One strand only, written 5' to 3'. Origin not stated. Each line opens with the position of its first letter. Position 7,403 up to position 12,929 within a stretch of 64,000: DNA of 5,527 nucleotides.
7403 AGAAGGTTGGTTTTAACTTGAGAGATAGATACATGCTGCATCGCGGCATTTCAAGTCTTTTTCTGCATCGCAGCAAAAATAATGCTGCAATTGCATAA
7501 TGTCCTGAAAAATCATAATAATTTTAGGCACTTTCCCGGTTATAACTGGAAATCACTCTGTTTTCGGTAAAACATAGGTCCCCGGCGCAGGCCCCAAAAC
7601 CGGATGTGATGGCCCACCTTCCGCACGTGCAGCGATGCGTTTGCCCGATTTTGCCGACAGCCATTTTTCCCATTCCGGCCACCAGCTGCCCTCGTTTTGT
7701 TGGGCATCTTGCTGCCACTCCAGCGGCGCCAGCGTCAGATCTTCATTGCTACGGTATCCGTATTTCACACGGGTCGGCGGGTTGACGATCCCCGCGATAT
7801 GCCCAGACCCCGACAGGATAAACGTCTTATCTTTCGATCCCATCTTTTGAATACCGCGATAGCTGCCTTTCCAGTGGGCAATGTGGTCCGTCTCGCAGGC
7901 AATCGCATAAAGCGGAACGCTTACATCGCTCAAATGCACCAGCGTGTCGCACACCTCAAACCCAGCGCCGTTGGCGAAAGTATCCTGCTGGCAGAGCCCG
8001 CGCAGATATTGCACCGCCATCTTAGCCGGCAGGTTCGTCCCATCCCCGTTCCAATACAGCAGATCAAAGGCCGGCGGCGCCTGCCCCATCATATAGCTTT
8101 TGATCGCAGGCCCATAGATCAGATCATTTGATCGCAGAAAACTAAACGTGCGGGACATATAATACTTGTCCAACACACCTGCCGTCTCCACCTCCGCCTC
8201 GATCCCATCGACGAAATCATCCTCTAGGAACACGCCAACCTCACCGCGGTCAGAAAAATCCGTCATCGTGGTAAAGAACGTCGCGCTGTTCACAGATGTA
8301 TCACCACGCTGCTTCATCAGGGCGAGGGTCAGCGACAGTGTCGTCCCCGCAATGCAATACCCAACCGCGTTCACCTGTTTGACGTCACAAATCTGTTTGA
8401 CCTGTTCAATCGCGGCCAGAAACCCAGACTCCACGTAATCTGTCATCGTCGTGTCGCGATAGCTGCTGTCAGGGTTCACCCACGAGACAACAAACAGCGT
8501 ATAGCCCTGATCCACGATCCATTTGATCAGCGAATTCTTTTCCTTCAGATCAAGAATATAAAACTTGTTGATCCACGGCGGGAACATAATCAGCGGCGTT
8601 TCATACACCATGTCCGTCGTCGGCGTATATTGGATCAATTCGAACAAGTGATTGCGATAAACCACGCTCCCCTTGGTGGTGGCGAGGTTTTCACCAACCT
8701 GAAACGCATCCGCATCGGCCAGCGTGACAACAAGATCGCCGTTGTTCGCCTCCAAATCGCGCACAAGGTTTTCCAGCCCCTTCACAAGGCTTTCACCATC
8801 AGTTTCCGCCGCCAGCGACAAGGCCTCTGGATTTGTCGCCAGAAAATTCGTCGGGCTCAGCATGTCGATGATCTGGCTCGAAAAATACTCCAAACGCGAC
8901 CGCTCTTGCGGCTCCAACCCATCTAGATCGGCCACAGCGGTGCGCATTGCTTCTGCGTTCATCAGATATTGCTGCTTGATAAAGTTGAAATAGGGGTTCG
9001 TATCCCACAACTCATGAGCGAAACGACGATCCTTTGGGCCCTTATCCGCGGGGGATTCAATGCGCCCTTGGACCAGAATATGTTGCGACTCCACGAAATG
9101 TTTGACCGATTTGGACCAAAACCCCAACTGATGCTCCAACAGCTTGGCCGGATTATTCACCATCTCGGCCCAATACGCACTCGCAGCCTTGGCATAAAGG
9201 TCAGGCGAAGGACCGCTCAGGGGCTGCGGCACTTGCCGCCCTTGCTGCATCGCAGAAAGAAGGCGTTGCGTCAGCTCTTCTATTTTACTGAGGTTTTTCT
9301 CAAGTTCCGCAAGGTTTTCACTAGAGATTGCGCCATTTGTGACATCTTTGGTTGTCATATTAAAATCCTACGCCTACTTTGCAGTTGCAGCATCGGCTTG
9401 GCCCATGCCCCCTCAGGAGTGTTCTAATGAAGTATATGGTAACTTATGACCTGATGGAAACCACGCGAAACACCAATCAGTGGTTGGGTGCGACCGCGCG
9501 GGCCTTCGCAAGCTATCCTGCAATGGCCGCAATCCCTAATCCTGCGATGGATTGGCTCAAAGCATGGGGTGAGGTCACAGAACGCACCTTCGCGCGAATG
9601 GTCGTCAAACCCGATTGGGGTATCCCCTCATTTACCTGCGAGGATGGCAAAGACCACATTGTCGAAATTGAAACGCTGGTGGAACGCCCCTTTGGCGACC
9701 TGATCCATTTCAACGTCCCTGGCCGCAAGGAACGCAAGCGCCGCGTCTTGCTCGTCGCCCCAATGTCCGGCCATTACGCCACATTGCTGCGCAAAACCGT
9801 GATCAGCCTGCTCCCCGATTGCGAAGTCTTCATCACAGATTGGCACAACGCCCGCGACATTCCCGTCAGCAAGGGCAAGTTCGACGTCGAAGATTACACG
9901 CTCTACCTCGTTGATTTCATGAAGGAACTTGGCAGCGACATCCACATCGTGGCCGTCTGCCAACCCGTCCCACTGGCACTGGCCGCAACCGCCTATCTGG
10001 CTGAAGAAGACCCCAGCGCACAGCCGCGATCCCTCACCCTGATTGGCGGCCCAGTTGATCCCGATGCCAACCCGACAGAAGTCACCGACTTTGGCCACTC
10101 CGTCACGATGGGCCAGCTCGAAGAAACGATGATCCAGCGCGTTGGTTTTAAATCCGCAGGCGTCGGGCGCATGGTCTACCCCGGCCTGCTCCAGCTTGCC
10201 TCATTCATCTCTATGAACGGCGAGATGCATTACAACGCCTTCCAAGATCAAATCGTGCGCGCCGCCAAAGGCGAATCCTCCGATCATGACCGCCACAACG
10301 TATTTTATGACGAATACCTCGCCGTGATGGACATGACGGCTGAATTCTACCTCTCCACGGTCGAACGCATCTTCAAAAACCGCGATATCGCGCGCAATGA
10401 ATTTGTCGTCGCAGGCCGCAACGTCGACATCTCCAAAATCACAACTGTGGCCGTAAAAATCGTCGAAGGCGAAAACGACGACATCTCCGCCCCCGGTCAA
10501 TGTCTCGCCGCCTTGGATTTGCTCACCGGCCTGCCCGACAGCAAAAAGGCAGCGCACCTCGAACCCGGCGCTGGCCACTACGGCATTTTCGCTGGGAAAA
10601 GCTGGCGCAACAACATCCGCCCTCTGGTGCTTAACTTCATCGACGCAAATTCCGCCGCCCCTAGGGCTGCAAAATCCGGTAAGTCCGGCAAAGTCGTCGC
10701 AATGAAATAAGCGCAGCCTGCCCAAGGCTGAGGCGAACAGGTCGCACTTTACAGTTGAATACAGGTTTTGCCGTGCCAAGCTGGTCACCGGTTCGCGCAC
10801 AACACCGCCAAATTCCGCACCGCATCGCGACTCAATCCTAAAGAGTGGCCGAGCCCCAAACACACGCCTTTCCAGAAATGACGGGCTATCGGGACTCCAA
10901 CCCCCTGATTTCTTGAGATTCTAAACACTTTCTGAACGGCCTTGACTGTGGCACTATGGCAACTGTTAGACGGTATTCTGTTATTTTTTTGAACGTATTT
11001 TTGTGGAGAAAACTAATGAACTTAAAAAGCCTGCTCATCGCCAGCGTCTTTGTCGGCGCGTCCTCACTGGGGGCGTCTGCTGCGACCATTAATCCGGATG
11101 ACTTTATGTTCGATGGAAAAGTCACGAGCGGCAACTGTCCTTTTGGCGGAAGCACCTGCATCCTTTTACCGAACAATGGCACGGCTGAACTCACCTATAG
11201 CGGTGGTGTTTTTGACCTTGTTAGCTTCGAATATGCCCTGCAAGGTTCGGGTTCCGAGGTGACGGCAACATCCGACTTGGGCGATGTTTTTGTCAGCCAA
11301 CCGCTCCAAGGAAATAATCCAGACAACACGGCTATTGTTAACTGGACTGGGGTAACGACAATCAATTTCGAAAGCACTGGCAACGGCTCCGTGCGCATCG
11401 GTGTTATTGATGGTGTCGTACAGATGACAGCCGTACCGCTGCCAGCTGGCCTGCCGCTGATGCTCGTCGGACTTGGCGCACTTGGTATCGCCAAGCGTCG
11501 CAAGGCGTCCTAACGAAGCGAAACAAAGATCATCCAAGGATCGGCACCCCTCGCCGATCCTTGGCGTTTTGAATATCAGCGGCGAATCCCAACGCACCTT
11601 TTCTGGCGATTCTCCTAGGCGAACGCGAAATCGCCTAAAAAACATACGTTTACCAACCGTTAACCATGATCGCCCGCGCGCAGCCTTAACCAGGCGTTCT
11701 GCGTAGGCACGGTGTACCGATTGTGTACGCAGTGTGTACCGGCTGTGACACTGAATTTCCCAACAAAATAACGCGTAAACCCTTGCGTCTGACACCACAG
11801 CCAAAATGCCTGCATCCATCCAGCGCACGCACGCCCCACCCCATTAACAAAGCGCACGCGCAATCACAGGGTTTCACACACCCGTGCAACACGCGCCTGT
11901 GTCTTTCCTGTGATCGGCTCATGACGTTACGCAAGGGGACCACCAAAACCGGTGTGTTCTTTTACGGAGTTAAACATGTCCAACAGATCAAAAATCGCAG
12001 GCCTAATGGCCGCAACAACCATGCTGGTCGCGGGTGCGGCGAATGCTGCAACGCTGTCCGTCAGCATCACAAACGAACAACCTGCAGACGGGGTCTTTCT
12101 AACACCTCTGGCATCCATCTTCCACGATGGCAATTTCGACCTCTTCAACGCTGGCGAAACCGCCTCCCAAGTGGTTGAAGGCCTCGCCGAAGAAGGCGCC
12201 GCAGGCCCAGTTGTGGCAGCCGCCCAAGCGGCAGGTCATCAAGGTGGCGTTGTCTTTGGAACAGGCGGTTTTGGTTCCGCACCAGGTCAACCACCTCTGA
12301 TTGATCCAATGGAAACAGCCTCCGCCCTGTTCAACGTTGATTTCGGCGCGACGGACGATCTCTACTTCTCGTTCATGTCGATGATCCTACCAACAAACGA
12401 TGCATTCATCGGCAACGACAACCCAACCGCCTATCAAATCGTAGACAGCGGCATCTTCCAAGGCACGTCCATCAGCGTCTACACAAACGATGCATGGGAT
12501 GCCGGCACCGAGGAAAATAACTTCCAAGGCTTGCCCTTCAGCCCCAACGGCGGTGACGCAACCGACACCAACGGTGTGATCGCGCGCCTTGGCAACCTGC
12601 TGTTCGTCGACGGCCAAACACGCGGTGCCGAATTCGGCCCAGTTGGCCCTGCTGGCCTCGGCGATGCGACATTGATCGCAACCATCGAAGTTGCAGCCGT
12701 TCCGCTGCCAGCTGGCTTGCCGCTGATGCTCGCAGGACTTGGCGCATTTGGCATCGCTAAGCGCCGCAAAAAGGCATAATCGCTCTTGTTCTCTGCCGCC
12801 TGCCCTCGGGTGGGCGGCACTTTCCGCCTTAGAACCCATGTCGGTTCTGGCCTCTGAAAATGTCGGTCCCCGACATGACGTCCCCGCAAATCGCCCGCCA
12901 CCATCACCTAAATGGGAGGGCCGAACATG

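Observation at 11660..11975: A ~230-nt non-coding module with four TGTGTAC heptamers at exact 11-bp phasing, upstream of the spondin-like VPLPA-CTERM gene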

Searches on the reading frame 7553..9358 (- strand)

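Call 59: search_protein_families(library=pfam, proteins=[window:7553-9358:-], max_evalue=0.00001)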
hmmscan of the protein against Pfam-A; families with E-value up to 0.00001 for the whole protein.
window:7553-9358:- (601 aa): 2 families
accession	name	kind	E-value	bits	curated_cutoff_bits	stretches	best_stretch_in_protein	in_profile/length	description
PF07167.19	PhaC_N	-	1.5e-73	246.6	23.7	1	109-281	1-173/173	Poly-beta-hydroxybutyrate polymerase (PhaC) N-terminus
PF00561.26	Abhydrolase_1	-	2.3e-11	44.3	25.8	1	281-527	23-245/245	alpha/beta hydrolase fold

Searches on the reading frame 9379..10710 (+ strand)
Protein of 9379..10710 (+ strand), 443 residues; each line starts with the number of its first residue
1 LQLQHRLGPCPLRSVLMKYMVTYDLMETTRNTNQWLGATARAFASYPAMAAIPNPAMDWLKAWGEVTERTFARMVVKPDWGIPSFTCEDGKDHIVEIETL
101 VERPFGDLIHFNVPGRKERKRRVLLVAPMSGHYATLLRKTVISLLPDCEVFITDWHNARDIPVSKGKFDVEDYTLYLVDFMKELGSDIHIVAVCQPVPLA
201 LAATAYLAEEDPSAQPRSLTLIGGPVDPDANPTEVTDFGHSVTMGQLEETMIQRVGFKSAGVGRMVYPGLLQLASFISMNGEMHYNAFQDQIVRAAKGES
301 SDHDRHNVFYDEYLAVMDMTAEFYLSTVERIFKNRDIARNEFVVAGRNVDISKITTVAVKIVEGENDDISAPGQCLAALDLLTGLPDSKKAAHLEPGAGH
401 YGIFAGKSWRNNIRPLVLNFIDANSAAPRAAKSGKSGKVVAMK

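Call 59: search_protein_families(library=pfam, proteins=[window:9379-10710:+], max_evalue=0.00001)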
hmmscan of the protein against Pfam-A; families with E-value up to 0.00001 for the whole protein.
window:9379-10710:+ (443 aa): 1 family
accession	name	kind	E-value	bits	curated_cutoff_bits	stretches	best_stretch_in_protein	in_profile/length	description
PF06850.17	PHB_depo_C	-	5.5e-87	290.9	27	1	223-424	1-202/203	PHB de-polymerase C-terminus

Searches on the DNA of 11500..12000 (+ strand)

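Call 18: search_rna_families(source=window, start=11500, end=12000, threshold=evalue, max_evalue=10)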
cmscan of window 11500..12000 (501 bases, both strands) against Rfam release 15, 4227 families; matches with E-value up to 10: 0.
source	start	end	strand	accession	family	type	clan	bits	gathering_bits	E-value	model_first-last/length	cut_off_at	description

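Call 20: search_dna_similar(query=window:11640-11900:+, collection=plasmids, mode=distant, max_evalue=0.01, max_rows=30)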
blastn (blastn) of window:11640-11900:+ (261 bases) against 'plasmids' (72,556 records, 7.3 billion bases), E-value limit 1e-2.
No match.

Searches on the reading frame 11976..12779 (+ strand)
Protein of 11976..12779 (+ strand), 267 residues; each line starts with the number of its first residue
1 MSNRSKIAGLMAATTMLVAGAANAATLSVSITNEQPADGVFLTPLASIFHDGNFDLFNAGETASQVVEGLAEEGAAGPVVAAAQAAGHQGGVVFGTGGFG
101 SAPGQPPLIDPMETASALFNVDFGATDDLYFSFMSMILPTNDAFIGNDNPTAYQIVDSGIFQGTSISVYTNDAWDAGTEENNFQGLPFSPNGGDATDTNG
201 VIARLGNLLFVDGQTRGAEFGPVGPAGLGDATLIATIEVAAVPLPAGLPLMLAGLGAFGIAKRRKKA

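Call 23: find_homologous_proteins(query=window:11976-12779:+, max_evalue=1e-10)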
Query window:11976-12779:+ (267 aa): 121 proteins with E <= 1e-10 among 7602 candidates; the best 120 are listed.
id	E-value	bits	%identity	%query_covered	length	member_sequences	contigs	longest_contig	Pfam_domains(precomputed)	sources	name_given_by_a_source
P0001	8.2e-167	571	100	100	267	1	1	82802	PF06468.20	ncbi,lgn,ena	-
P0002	6.6e-144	496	87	100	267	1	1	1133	-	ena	-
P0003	1.1e-100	355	66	95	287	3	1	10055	-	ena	-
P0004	5.4e-100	352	67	90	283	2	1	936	-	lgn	-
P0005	1.3e-69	253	54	98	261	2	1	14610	PF06468.20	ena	-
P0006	1.2e-67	246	54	99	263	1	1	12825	PF06468.20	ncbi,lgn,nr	ncbi:MAG: VPLPA-CTERM sorting domain-containing protein [Silicimonas sp.]|nr:VPLPA-CTERM sorting dom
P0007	8.2e-66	240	53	89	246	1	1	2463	PF06468.20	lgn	-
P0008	1.9e-65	239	55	93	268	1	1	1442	PF06468.20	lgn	-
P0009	1.6e-62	229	53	90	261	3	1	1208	PF06468.20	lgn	-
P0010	1.9e-61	226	50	93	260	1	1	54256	PF06468.20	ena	-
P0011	1.6e-60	223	52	89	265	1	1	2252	PF06468.20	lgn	-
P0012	3.7e-60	222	52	88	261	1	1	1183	PF06468.20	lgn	-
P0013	6.3e-60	221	52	94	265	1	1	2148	PF06468.20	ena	-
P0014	1.1e-59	220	51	94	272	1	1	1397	PF06468.20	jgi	-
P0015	2.5e-59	219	50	99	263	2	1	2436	PF06468.20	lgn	-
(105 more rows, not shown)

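Call 24: find_encoding_contigs(protein=P0001, flank=2000, max_places=3)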
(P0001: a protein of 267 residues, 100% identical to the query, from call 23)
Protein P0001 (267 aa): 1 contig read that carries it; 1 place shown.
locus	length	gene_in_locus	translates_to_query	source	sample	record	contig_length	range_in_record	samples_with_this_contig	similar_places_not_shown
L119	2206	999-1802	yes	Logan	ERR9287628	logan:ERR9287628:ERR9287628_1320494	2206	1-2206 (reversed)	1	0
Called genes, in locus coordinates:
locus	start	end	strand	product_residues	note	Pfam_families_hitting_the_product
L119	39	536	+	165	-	-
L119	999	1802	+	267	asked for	PF06468:Spond_N (weak)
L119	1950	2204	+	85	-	?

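Call 25: find_encoding_contigs(protein=P0003, flank=5000, max_places=3)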
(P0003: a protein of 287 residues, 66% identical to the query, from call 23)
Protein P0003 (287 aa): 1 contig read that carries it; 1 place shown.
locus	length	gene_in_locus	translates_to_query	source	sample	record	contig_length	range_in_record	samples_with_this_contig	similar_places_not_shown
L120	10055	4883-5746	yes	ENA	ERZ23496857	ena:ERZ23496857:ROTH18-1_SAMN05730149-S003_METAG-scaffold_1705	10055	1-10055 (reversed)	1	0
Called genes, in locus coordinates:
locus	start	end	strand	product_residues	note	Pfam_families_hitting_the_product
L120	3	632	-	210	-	?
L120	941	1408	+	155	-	PF13403:Hint_2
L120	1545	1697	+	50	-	-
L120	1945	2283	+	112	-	PF00543:P-II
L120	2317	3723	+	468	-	PF03951:Gln-synt_N, PF00120:Gln-synt_C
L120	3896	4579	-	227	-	-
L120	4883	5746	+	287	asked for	-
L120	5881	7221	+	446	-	PF01321:Creatinase_N (weak), PF00557:Peptidase_M24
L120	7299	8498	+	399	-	PF00561:Abhydrolase_1 (weak), PF12146:Hydrolase_4, PF12697:Abhydrolase_6, PF00326:Peptidase_S9 (weak), PF02566:OsmC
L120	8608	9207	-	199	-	PF02632:BioY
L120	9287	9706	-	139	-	PF19834:DUF6314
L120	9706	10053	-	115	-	?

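Call 27: list_cluster_members(proteins=[P0001])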
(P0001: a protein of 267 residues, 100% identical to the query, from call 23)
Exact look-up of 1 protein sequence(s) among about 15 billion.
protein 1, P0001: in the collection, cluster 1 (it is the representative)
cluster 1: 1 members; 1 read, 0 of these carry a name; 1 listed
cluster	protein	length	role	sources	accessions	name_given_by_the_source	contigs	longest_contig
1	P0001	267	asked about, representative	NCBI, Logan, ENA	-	-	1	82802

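Call 59: search_protein_families(library=pfam, proteins=[window:11976-12779:+], max_evalue=0.00001)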
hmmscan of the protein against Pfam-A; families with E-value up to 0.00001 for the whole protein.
window:11976-12779:+ (267 aa): 1 family
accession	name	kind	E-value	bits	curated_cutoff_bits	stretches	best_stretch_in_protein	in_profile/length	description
PF06468.19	Spond_N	-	1.4e-06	29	24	1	44-180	29-152/194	Spondin_N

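Call 82: find_encoding_contigs(protein=P0002, flank=1500, max_places=2)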
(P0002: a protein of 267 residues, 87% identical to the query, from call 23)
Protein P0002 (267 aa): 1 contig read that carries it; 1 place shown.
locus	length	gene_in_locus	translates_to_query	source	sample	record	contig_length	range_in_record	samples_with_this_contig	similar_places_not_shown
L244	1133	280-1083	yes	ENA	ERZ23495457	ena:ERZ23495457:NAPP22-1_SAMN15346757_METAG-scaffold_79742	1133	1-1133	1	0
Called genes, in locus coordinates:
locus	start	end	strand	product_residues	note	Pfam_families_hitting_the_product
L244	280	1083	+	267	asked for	-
